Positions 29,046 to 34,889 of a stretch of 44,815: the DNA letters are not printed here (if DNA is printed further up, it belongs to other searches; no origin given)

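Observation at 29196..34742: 1848-aa membrane-anchored coiled-coil giant with ~69-residue periodicity and a C-terminal HTH-like module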

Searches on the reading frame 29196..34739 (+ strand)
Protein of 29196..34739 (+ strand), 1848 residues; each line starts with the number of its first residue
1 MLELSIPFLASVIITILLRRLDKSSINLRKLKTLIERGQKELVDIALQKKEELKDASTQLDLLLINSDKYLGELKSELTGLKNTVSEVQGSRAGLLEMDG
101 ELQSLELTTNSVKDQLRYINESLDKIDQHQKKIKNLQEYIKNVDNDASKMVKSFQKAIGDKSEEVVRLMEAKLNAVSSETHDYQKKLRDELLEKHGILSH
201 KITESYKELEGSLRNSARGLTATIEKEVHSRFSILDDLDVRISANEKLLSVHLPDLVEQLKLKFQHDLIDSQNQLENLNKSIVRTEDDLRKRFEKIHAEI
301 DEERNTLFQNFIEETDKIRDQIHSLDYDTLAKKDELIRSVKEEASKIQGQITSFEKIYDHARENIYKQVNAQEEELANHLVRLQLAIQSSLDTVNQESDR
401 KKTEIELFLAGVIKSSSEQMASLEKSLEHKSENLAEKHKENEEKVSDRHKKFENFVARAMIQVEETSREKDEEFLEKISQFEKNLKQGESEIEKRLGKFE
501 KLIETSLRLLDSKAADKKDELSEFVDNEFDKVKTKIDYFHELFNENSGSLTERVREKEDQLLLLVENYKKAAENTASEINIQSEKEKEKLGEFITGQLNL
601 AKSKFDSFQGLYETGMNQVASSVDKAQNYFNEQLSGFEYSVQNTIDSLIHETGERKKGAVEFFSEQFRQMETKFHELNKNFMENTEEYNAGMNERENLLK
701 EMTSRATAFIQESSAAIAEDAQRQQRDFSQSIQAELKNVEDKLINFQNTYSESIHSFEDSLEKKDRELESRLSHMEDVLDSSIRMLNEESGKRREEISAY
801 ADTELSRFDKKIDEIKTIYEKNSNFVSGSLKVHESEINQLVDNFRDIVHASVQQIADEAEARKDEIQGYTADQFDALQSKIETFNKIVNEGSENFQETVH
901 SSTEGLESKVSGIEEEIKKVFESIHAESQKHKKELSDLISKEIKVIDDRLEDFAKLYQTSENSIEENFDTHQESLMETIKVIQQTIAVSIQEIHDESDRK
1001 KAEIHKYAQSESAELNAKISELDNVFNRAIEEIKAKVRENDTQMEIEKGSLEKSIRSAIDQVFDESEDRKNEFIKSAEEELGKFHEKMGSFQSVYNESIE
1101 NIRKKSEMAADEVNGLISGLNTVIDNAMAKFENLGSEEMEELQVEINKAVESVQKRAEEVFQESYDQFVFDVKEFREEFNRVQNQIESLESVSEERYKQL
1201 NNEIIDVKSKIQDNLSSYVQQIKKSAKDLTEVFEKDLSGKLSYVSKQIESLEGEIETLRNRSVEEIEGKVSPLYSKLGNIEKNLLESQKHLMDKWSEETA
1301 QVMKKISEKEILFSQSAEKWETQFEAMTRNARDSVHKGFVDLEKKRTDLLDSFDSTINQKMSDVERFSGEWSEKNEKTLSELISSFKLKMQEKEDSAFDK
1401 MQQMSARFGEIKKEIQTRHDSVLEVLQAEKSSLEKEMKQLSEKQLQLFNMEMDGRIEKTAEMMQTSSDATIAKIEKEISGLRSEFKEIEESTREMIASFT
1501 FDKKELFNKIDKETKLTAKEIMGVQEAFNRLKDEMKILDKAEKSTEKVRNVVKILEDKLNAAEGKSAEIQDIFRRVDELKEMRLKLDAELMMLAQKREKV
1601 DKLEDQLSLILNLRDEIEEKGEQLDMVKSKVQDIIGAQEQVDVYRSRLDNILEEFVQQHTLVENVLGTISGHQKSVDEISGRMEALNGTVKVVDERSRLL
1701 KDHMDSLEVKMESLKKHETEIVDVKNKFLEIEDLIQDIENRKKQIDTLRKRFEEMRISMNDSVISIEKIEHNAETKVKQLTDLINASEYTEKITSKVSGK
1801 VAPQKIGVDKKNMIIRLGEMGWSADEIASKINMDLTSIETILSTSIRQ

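Call 3: search_protein_families(library=pfam, proteins=[window:29196-34739:+], max_evalue=1)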
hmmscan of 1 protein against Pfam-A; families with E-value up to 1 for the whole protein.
window:29196-34739:+ (1848 aa): 7 families
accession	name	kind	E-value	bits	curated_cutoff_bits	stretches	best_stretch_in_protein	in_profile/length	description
PF01442.23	Apolipoprotein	-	5.7e-13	49.4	90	7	131-322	4-174/190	Apolipoprotein A1/A4/E domain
PF04513.17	Baculo_PEP_C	-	2.2e-05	25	38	1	1207-1284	35-108/140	Baculovirus polyhedron envelope protein, PEP, C terminus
PF01765.24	RRF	-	0.0092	16.3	29.7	1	1029-1141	55-162/164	Ribosome recycling factor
PF06009.19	Laminin_II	-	0.012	16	33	2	1648-1736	12-100/138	Laminin Domain II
PF10393.14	Matrilin_ccoil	-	0.087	13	26.3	0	1236-1252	26-42/45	Trimeric coiled-coil oligomerisation domain of matrilin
PF22738.1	NNH7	-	0.17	12.5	27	0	1137-1176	177-218/225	NACHT N-terminal Helical domain 7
PF05400.18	FliT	-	0.49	11.7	29.5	1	1087-1151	12-77/85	Flagellar protein FliT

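Call 4: search_protein_families(library=ncbifam, proteins=[window:29196-34739:+], max_evalue=1)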
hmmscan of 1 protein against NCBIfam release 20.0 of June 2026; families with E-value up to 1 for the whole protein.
window:29196-34739:+ (1848 aa): 14 families
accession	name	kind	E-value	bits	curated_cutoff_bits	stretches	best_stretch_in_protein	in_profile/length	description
NF047515.1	SpiroCoCo_C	equivalog_domain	7.4e-35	120.6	125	3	1509-1842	1-313/313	SpiroCoCo family coiled-coil protein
NF047516.1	LA_3659_fam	equivalog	3.6e-24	85.6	36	2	6-220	2-212/221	LA_3659 family protein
NF047514.1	SpiroCoCo_N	equivalog_domain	3.6e-24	85.6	75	2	6-220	2-212/221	SpiroCoCo family coiled-coil protein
NF045487.1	ASRP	equivalog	9.2e-14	51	300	4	1470-1791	119-424/593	archaea-specific SMC-related protein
TIGR02169.1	SMC_prok_A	equivalog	3.2e-10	38.4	729.4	5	1233-1523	225-495/1165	chromosome segregation protein SMC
NF003034.1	PRK03918.1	equivalog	1.7e-09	36.3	700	5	261-356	454-546/878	DNA double-strand break repair ATPase Rad50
TIGR02168.1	SMC_prok_B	equivalog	1.8e-09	36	567.35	4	1608-1805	672-867/1181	chromosome segregation protein SMC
NF002572.0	PRK02224.1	equivalog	7.2e-05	21.3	1087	3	1376-1798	257-670/888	DNA double-strand break repair ATPase Rad50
TIGR04523.1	Mplasa_alph_rch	subfamily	0.00012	20.2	270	2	1503-1787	122-393/745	helix-rich protein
NF038350.1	taxis_HmpF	equivalog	0.00017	20.1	200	2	1577-1796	110-329/553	pilus motility taxis protein HmpF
NF041035.1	Rad50_Halo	equivalog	0.0004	18.9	1000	2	1553-1784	202-432/883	DNA double-strand break repair ATPase Rad50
NF033915.0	antiphage_ZorA_2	subfamily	0.0028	16.8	100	1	1117-1222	272-380/383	anti-phage ZorAB system protein ZorA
NF042951.1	epi-cubol_syn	equivalog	0.032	13.4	500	1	991-1048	62-122/292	4-epi-cubebol synthase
NF045780.1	TrlF_fam_ATP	equivalog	0.19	10.3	350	2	1486-1839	400-762/944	TrlF family AAA-like ATPase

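Call 5: search_solved_structures(query=window:29196-34739:+, max_evalue=1)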
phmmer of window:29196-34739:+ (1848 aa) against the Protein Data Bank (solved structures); distinct sequences matched with E-value up to 1: 6.
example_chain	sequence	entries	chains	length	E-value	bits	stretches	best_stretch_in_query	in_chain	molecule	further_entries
3zcw_A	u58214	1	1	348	0.11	13.4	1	1635-1811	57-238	KINESIN-LIKE PROTEIN KIF11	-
3wpn_A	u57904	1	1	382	0.14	13.1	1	1635-1811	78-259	Kinesin-like protein KIF11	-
6ta3_K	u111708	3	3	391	0.15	13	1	1635-1811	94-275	Kinesin-like protein KIF11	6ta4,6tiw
4aqv_C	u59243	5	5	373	0.16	12.9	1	1634-1811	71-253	KINESIN-LIKE PROTEIN KIF11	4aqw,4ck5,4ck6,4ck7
6y1i_A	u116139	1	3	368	0.21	12.4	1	1635-1786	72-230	Kinesin-like protein KIF11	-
8qox_B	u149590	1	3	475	0.8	10.5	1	1185-1280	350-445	Conserved membrane protein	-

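Call 10: find_homologous_proteins(query=window:29196-34739:+, max_evalue=0.00001)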
Query window:29196-34739:+ (1848 aa): 16 proteins with E <= 0.00001 among 8000 candidates.
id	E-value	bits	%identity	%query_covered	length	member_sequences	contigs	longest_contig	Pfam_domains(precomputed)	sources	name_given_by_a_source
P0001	0.0e+0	3795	100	100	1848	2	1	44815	PF04513.18,PF01442.24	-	-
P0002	0.0e+0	2390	63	100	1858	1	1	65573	PF01442.24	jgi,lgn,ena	-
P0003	0.0e+0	1070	35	67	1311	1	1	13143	PF01442.24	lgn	-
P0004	1.9e-186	641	33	43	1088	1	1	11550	-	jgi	-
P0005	2.2e-177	611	29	42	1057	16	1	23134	-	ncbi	-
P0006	1.1e-176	608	29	43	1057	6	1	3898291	PF01442.24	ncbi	-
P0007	3.6e-174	600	28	43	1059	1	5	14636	PF01442.24,PF04108.18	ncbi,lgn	-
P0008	3.0e-169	584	29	42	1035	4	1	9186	PF01442.24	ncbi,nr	ncbi:MAG: hypothetical protein JNJ69_09920 [Leptospiraceae bacterium]|nr:hypothetical protein [Lepto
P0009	3.7e-169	584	28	42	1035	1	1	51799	PF01442.24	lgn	-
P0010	6.0e-169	583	33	40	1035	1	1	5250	PF01442.24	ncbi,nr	ncbi:MAG TPA: hypothetical protein PLY93_06765 [Turneriella sp.]|nr:hypothetical protein [Turneriell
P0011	1.3e-168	582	38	28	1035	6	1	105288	PF01442.24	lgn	-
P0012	3.5e-168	580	33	38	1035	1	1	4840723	PF01442.24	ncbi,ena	-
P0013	7.1e-167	576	28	42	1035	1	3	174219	PF01442.24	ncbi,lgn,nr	ncbi:MAG: hypothetical protein J0L53_11095 [Spirochaetes bacterium]|nr:hypothetical protein [Spiroch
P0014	2.2e-165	571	34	40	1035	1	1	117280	PF01442.24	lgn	-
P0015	3.3e-165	570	28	42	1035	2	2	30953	PF04513.18,PF01442.24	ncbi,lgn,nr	ncbi:MAG: hypothetical protein JSR44_15620 [Spirochaetes bacterium]|nr:hypothetical protein [Spiroch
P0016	4.0e-53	199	24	34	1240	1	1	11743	-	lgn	-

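Call 11: list_cluster_members(proteins=[P0002, P0003, P0005, P0006, P0007, P0012, P0016])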
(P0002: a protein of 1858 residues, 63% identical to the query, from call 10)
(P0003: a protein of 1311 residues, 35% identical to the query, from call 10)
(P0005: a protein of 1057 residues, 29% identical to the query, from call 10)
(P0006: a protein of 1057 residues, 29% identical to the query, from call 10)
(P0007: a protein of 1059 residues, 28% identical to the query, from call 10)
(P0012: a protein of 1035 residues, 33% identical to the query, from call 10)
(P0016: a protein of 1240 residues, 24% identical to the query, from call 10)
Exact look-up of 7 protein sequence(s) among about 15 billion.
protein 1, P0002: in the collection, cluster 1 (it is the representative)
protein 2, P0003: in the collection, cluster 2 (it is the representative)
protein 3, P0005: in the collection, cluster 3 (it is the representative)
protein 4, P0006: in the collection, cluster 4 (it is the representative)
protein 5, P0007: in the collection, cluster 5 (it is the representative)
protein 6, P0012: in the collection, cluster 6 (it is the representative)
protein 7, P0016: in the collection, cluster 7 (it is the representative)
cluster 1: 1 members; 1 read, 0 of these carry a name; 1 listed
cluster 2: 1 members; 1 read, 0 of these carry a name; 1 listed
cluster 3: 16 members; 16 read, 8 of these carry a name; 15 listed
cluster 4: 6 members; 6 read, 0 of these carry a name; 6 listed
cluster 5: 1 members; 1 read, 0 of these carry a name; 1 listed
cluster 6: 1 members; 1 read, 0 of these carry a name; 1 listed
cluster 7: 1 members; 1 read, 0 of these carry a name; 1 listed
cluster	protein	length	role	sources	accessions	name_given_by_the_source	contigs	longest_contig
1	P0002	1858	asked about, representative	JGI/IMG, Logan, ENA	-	-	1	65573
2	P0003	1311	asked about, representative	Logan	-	-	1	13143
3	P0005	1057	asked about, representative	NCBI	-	-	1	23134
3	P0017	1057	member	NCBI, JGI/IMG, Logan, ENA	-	chromosome segregation ATPase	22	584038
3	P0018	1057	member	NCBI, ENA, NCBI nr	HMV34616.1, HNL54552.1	MAG TPA: hypothetical protein PKD60_01885 [Turneriella sp.] | hypothetical protein [Turneriella sp.]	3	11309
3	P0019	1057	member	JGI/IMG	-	DNA repair exonuclease SbcCD ATPase subunit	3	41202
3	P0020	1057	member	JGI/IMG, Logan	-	DNA repair exonuclease SbcCD ATPase subunit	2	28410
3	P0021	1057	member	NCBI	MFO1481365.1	MAG: hypothetical protein U1F40_14275 [Turneriella sp.]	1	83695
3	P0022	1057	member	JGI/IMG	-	DNA repair exonuclease SbcCD ATPase subunit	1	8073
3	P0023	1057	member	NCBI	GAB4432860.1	MAG: chromosome segregation protein SMC [Turneriella sp.]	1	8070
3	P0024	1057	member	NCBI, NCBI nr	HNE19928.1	MAG TPA: hypothetical protein PLF85_09425 [Turneriella sp.] | hypothetical protein [Turneriella sp.]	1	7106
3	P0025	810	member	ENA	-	-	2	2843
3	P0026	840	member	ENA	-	-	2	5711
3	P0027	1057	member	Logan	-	-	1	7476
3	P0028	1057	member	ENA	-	-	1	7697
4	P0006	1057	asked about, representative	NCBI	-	-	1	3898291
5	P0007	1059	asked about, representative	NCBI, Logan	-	-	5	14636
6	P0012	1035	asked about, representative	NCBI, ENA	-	-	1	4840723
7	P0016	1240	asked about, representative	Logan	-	-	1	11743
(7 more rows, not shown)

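Call 12: find_related_loci(query=window:29196-34739:+, collection=genome_contigs, flank=10000)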
Query window:29196-34739:+ (1848 aa) in genome_contigs; peptide patterns used: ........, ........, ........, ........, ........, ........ (x = any residue, [..] = any of these).
41 stretches matched a pattern, but none encodes a relative of the query by tblastn (E <= 1e-3).

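Call 15: find_related_loci(query=A1, collection=genome_contigs, flank=10000)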
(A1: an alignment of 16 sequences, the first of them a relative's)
Query A1 (1848 aa) in genome_contigs; peptide patterns used: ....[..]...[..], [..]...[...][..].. (x = any residue, [..] = any of these).
578 stretches matched a pattern; 28 encode a relative of the query (tblastn E <= 1e-3); 21 distinct loci.
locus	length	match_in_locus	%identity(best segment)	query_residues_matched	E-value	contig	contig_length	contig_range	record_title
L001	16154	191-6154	53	1-1848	0e+0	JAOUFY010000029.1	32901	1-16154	MAG: Spirochaetia bacterium isolate 4_1_July_SF_Bin56 4_1_July_SF_Bin56_scaffold_456_c1, whole genome shotgun sequence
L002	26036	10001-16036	36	1-1844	0e+0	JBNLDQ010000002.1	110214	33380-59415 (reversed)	MAG: Turneriellaceae bacterium isolate C1C2.bin.46.orig k141_902829, whole genome shotgun sequence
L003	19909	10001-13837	39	1-1844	0e+0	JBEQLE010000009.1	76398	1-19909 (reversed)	MAG: Leptospirales bacterium isolate Y21TTR20magb6s NODE_9_length_76398_cov_4.756319, whole genome shotgun sequence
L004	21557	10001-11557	42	1-529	7e-102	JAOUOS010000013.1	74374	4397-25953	MAG: Spirochaetia bacterium isolate 8_1_Oct_SF_Bin24 8_1_Oct_SF_Bin24_scaffold_140_c1, whole genome shotgun sequence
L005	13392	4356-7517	30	1-1843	6e-96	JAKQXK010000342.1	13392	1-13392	MAG: Spirochaetota bacterium isolate USST_metabat.95_sub k141_2074977, whole genome shotgun sequence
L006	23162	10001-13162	29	1-1843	1e-95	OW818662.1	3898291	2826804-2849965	metagenome genome assembly, chromosome: 1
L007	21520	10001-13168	29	1-1845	2e-95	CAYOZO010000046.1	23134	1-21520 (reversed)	MAG TPA_asm: uncultured Turneriella sp. isolate SRP290908_co2_398 genome assembly, contig: NODE_2829_length_23134_cov_5.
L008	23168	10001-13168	29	1-1845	4e-95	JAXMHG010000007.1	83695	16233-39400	MAG: Turneriella sp. isolate STL-SPI3 C4.67.fa-7, whole genome shotgun sequence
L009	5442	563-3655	28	1-1844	2e-94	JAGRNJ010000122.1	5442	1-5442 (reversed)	MAG: Leptospiraceae bacterium isolate HKST-UBA14 NODE_122_length_5442_cov_5.887232, whole genome shotgun sequence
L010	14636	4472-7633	28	1-1843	2e-90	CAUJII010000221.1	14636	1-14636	MAG: Spirochaetota bacterium isolate KLAP116 genome assembly, contig: KLAP116_746802, whole genome shotgun sequence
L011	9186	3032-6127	29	1-1843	3e-89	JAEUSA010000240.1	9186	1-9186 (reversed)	MAG: Leptospiraceae bacterium isolate new MAG-291 k141_2058718, whole genome shotgun sequence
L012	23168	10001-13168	29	1-1845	5e-95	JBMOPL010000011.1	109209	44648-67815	MAG: Spirochaetota bacterium isolate Betzabe_MAG127 MAG127_11, whole genome shotgun sequence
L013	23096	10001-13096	46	1-1843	6e-93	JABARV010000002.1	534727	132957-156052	MAG: Turneriella sp. isolate Bin_83R c_000000000038, whole genome shotgun sequence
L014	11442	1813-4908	28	1-1843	3e-85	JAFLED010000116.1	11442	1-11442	MAG: Spirochaetes bacterium isolate UWPOB_SPIRO1 gnl_X_CCBKFDIB_116, whole genome shotgun sequence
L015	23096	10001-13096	33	1-1843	7e-94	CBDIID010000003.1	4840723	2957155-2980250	MAG: Turneriella sp. isolate 802509c0-b26d-462d-ab64-db586ef3a1ee genome assembly, contig: chromosome_2, whole genome sh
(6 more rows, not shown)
